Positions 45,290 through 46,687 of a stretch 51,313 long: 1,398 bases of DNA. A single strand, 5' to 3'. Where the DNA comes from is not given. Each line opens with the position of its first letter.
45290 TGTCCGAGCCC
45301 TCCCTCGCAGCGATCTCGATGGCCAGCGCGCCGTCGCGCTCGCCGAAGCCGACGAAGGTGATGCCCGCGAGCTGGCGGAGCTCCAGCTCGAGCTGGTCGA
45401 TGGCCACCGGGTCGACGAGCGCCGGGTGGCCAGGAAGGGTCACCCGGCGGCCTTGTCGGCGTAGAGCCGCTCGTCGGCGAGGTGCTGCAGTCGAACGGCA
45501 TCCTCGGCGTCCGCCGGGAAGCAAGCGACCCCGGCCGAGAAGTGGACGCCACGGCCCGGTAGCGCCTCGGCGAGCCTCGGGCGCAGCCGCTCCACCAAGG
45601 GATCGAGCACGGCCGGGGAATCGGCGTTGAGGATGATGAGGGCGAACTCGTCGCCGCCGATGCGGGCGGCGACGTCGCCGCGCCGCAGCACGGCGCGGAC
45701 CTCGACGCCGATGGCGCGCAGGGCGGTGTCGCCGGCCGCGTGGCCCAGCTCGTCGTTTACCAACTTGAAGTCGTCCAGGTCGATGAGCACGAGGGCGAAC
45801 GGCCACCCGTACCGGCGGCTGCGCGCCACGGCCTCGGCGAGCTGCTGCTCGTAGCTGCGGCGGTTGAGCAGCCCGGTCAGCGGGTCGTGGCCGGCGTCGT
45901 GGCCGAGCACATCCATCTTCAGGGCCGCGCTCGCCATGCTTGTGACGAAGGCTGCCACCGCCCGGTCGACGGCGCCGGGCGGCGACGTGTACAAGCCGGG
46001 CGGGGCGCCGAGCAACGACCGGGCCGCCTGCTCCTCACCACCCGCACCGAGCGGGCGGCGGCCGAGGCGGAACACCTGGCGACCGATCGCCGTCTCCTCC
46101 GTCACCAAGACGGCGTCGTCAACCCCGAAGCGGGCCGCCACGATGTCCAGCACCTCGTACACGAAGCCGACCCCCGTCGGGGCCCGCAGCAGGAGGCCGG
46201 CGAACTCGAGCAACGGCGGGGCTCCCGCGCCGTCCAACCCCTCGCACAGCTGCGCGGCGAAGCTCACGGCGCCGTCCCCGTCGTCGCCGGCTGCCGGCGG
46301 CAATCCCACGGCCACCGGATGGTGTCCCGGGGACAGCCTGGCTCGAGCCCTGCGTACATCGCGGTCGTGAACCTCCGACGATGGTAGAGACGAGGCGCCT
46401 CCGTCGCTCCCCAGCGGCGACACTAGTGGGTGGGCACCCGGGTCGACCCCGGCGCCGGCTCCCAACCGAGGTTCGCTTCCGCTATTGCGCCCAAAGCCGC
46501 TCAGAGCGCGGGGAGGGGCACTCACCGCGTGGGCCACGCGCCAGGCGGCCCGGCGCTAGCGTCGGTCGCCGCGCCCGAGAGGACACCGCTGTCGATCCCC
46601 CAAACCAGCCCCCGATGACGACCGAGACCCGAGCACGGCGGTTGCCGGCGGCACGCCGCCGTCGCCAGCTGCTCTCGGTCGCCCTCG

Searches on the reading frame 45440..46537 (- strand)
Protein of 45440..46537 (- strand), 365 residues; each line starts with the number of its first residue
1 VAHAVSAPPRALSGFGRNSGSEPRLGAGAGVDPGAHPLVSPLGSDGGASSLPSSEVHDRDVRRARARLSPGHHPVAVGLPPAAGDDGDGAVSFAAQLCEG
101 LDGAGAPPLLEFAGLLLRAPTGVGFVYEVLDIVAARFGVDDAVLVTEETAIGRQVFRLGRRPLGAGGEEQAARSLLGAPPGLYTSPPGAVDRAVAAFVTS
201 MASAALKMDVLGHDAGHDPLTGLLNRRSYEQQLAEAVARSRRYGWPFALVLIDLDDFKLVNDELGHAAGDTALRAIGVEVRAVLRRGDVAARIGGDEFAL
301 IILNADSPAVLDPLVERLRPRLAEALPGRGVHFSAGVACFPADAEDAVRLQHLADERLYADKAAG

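Call 40: search_protein_families(library=pfam, proteins=[window:45440-46537:-], max_evalue=0.01)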
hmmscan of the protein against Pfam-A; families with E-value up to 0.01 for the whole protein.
window:45440-46537:- (365 aa): 2 families
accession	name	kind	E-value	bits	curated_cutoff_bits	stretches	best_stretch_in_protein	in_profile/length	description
PF00990.26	GGDEF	-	1.3e-36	126.2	23.8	1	216-365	2-158/161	Diguanylate cyclase, GGDEF domain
PF01730.21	UreF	-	0.0049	17.6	23.3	0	194-220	121-147/151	UreF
